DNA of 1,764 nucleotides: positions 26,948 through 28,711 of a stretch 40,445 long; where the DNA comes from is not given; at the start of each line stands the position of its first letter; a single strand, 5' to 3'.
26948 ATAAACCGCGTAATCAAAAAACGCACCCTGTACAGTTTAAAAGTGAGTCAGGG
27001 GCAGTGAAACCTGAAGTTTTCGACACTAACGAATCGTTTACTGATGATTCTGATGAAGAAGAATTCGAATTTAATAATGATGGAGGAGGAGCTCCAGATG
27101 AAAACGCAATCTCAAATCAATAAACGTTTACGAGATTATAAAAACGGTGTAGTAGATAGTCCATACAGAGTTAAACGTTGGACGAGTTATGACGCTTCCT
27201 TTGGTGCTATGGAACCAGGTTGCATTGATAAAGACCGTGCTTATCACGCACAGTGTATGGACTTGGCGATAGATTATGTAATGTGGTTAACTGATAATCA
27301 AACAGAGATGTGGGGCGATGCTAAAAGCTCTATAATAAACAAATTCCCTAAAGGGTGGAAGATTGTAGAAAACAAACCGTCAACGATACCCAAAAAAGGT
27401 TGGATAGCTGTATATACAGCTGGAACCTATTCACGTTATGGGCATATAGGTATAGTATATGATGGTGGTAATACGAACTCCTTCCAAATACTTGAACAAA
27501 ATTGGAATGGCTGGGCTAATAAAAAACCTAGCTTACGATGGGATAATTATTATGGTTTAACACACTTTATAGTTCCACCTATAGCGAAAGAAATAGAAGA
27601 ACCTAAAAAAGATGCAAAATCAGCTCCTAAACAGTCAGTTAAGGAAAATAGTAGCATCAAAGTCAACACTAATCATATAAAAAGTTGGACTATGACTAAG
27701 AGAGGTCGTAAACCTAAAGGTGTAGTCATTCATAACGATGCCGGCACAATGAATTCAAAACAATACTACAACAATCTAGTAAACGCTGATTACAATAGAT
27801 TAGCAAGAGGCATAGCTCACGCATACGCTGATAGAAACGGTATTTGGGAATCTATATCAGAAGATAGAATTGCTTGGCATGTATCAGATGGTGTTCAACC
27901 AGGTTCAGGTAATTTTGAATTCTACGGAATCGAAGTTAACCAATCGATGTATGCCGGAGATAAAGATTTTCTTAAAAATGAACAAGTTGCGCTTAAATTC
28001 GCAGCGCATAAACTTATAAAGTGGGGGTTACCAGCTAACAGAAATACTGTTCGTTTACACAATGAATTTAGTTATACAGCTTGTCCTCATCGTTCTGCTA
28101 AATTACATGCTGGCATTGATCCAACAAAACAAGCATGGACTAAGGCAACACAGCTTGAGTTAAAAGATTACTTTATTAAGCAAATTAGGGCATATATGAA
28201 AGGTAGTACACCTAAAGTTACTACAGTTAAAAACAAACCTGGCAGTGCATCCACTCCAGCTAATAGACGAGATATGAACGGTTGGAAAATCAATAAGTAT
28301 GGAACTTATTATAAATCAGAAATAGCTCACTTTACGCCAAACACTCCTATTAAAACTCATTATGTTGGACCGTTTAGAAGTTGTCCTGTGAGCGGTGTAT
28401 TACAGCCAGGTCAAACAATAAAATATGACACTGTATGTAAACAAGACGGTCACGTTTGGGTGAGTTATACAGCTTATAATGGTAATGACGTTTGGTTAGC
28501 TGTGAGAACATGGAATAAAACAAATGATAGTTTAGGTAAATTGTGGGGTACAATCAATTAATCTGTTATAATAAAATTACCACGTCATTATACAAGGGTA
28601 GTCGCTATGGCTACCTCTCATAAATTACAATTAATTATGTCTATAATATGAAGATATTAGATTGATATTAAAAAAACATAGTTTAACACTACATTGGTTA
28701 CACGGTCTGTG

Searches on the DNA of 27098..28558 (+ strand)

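Call 35: search_dna_similar(query=L155:4460-5162:+, collection=phages, mode=distant, max_rows=40, max_evalue=0.001)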
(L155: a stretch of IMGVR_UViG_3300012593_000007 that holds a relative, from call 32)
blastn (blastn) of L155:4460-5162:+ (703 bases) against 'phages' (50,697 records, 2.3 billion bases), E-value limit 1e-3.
Records with a match: 64; places in all: 64; records where one place covers at least 80% of the query: 0.
Best place of each record, by identity: 90-95% 13; 80-90% 14; 60-80% 37.
By first word of the organism name: Staphylococcus 60; Mammaliicoccus 3; Xanthomonas 1.
By host as written in the record: Staphylococcus aureus 22; - 9; Staphylococcus epidermidis 4; Staphylococcus pseudintermedius 4; Staphylococcus hominis 2; Staphylococcus capitis 2; Staphylococcus aureus subsp. aureus RN4220 2; Staphylococcus epidermidis NCC 100655 2; and 16 more.
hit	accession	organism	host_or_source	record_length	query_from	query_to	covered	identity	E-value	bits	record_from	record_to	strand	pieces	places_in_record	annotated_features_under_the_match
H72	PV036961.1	Staphylococcus phage vB_SepS_E72m5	Staphylococcus epidermidis 1457 ...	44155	90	334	35%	80.0%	5e-22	214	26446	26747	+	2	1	none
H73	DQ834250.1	Staphylococcus phage PH15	HER 414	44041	90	334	35%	80.0%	5e-22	214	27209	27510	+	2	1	none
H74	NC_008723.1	Staphylococcus phage PH15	Staphylococcus epidermidis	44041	90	334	35%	80.0%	5e-22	214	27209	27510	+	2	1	none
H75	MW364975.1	Staphylococcus virus vB_SepS_E72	Staphylococcus epidermidis E72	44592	90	334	35%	80.0%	5e-22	214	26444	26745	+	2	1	none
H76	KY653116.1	Staphylococcus phage IME1318_01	Staphylococcus haemolyticus IME1318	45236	58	291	33%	81.6%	4e-36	229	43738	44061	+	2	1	none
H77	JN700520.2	Staphylococcus phage StB12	Staphylococcus hominis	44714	24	654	29%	81.4%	1e-16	178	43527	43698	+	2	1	none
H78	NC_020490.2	Staphylococcus phage StB12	Staphylococcus hominis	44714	24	654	29%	81.4%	1e-16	178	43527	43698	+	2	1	none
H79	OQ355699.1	Staphylococcus phage vB_SepS_BE20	Staphylococcus epidermidis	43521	90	549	24%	88.8%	4e-29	220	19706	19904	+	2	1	hypothetical protein (x2)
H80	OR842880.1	Xanthomonas phage SU1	Xanthomonas campestris pv. campestris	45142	90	334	23%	83.1%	9e-19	159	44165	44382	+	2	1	none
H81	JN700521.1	Staphylococcus phage StB20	Staphylococcus capitis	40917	166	336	24%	74.3%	3e-18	99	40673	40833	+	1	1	none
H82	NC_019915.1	Staphylococcus phage StB20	Staphylococcus capitis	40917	166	336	24%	74.3%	3e-18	99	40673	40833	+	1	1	none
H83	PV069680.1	Staphylococcus phage vB_Sau_SBK1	Staphylococcus aureus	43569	255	361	15%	74.8%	2e-7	64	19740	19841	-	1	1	hypothetical protein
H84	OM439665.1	Staphylococcus phage vB_SauS_320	Staphylococcus aureus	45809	255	361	15%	74.8%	2e-7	64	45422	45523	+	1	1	none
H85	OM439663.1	Staphylococcus phage vB_SauS_287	Staphylococcus aureus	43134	256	361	15%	73.4%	3e-6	60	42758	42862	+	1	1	none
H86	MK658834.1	Staphylococcus phage Baq_Sau1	Staphylococcus aureus subsp. aureus ...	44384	256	361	15%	73.4%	3e-6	60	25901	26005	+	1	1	none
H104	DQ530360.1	Staphylococcus phage phinm2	-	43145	255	346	13%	76.1%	3e-6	59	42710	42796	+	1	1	none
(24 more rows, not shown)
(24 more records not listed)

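Call 42: get_annotated_region(hit=H104, flank=1200)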
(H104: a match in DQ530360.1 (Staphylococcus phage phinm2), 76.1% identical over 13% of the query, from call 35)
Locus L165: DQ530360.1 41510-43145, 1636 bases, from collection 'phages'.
description: Staphylococcus phage phinm2, complete genome.
organism: Staphylococcus phage phinm2 (NCBI taxid 2911443)
taxonomy: Viruses; Duplodnaviria; Heunggongvirae; Uroviricota; Caudoviricetes; Azeredovirinae; Dubowvirus; Dubowvirus NM2
host: -; source: -; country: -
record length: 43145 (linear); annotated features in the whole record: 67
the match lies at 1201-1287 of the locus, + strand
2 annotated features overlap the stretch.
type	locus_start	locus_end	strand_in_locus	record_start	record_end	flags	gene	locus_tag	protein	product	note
CDS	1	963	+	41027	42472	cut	-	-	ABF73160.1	amidase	contains CHAP, Ami_2, and SH3b domains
misc_feature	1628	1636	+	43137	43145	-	-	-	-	-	attP core sequence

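Call 44: search_rna_families(source=L165, threshold=evalue, max_evalue=1, show_alignments=2)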
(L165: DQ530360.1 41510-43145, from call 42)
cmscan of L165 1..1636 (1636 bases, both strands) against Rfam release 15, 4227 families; matches with E-value up to 1: 4.
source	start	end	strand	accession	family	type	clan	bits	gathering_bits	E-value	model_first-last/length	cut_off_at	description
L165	528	782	+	RF02897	S808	Gene; sRNA;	-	313.4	76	3.3e-85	1-255/255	no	Staphylococcus sRNA 808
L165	1444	1560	+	RF02969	DUF3800-I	Gene; sRNA;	-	53.5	44.2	6e-07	1-115/115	no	DUF3800-I RNA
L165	987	1115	+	RF01828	SprD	Gene; sRNA;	-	23.1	100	0.038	1-142/142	no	Small pathogenicity island RNA D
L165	1231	1274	+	RF02677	NsiR4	Gene; sRNA;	-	17.6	40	0.66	25-65/65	no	Nitrogen stress-induced RNA 4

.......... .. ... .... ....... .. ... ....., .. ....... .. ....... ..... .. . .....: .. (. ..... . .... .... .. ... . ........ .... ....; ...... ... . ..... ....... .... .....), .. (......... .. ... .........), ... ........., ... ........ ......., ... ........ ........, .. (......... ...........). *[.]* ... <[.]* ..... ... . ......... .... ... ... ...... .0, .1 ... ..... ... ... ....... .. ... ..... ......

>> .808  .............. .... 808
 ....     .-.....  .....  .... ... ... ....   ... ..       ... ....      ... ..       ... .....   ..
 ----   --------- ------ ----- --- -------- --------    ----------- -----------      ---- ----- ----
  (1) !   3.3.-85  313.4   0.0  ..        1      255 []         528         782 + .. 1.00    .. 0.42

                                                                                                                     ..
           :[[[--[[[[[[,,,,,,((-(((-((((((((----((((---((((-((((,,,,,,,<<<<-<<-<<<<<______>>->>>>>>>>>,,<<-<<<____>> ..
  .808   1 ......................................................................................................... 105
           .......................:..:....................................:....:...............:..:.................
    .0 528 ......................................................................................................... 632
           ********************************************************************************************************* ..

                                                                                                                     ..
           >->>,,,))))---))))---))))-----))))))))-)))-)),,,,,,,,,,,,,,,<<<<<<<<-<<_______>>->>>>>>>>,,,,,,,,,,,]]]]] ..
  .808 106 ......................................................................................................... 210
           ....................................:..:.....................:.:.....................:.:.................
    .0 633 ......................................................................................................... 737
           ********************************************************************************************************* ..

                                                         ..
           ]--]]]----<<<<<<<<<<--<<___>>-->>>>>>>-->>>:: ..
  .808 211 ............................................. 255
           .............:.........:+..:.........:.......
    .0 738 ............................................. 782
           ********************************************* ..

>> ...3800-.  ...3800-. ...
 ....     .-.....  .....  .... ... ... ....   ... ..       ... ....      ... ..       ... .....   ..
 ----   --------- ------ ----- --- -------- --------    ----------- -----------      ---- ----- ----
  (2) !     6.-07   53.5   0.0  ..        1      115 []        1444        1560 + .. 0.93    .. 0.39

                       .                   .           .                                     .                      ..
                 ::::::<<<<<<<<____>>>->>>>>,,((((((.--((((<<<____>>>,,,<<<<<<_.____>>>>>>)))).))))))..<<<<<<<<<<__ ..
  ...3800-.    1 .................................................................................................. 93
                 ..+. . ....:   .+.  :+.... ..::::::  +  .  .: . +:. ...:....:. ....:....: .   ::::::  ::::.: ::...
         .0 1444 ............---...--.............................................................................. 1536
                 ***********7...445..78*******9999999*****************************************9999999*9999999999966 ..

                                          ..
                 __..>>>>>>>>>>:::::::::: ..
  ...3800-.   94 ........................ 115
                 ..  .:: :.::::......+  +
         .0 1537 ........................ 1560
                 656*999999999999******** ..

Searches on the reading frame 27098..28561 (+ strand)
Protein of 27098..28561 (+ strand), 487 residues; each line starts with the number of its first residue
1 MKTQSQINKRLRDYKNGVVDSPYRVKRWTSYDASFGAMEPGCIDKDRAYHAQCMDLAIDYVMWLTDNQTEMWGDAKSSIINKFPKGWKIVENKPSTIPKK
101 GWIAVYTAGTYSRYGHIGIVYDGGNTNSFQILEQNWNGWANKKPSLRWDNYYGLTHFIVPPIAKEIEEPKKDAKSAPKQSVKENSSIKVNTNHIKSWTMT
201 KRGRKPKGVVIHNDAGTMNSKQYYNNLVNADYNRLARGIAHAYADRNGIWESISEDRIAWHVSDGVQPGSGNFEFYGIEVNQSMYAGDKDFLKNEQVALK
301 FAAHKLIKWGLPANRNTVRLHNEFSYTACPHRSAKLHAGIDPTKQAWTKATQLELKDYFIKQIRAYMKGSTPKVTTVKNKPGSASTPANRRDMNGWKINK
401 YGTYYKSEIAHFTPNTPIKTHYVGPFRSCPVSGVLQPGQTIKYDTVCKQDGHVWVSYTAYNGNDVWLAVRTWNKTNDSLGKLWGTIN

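Call 31: find_related_loci(query=window:27098-28558:+, collection=genome_contigs, flank=3000)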
Query window:27098-28558:+ (487 aa) in genome_contigs; peptide patterns used: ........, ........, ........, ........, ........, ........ (x = any residue, [..] = any of these).
12 stretches matched a pattern; 4 encode a relative of the query (tblastn E <= 1e-3); 4 distinct loci.
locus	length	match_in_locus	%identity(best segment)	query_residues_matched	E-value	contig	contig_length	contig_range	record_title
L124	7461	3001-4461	100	1-487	0e+0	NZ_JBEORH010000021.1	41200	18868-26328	Nocardioides sp. NPDC127503 NPDC127503_77_D1.ctg-0021, whole genome shotgun sequence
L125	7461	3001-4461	100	1-487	0e+0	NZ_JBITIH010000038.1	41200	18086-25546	Micromonospora sp. NPDC050417 NPDC050417_58_G12.ctg-0038, whole genome shotgun sequence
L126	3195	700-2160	97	1-487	0e+0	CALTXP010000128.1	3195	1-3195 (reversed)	MAG: uncultured Anaerococcus sp. isolate 6yKHr9xZmp_bin.1.MAG genome assembly, contig: NODE_1746_length_3195_cov_37.2124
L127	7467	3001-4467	55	2-486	3e-167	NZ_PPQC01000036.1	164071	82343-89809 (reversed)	Staphylococcus cohnii subsp. cohnii strain NCTC 11041 NCTC11041_e2_c43, whole genome shotgun sequence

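Call 32: find_related_loci(query=window:27098-28558:+, collection=viral_contigs, flank=3000)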
Query window:27098-28558:+ (487 aa) in viral_contigs; peptide patterns used: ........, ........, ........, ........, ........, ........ (x = any residue, [..] = any of these).
41 stretches matched a pattern; 40 encode a relative of the query (tblastn E <= 1e-3); 36 distinct loci.
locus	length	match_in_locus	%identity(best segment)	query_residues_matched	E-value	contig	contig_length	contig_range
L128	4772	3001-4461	97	1-487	0e+0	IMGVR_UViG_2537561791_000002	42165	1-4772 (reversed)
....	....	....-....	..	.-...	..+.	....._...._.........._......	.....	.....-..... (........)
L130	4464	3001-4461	95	1-487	0e+0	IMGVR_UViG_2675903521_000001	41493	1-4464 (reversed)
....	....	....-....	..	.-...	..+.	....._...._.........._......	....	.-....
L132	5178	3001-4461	95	1-487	0e+0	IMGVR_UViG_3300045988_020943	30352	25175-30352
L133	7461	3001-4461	95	1-487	0e+0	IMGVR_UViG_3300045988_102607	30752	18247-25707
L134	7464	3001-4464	95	1-487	0e+0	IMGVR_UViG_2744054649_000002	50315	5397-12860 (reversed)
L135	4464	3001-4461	95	1-487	0e+0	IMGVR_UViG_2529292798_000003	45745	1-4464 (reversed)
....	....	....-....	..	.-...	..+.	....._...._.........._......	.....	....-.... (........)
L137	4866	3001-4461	95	1-487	0e+0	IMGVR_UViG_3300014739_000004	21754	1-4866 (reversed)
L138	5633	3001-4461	95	1-487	0e+0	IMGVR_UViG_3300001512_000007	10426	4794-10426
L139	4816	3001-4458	94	1-486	0e+0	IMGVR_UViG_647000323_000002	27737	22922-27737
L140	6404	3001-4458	92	1-486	0e+0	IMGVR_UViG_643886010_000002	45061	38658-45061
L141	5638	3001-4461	92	1-487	0e+0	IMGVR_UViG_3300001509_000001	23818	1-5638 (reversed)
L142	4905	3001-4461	92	1-487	0e+0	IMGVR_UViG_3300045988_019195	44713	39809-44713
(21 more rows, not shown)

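Call 59: search_protein_families(library=pfam, proteins=[window:27098-28561:+], max_evalue=0.001)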
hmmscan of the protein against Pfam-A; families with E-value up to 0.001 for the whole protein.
window:27098-28561:+ (487 aa): 3 families
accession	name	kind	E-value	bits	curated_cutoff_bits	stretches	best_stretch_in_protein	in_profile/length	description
PF08460.16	SH3_5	-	3.2e-20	72.4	22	1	405-469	2-68/68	Bacterial SH3 domain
PF01510.30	Amidase_2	-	1.5e-12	48.4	26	1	203-331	2-130/131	N-acetylmuramoyl-L-alanine amidase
PF05257.22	CHAP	-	8.4e-11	42.7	26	1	48-135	7-81/81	CHAP domain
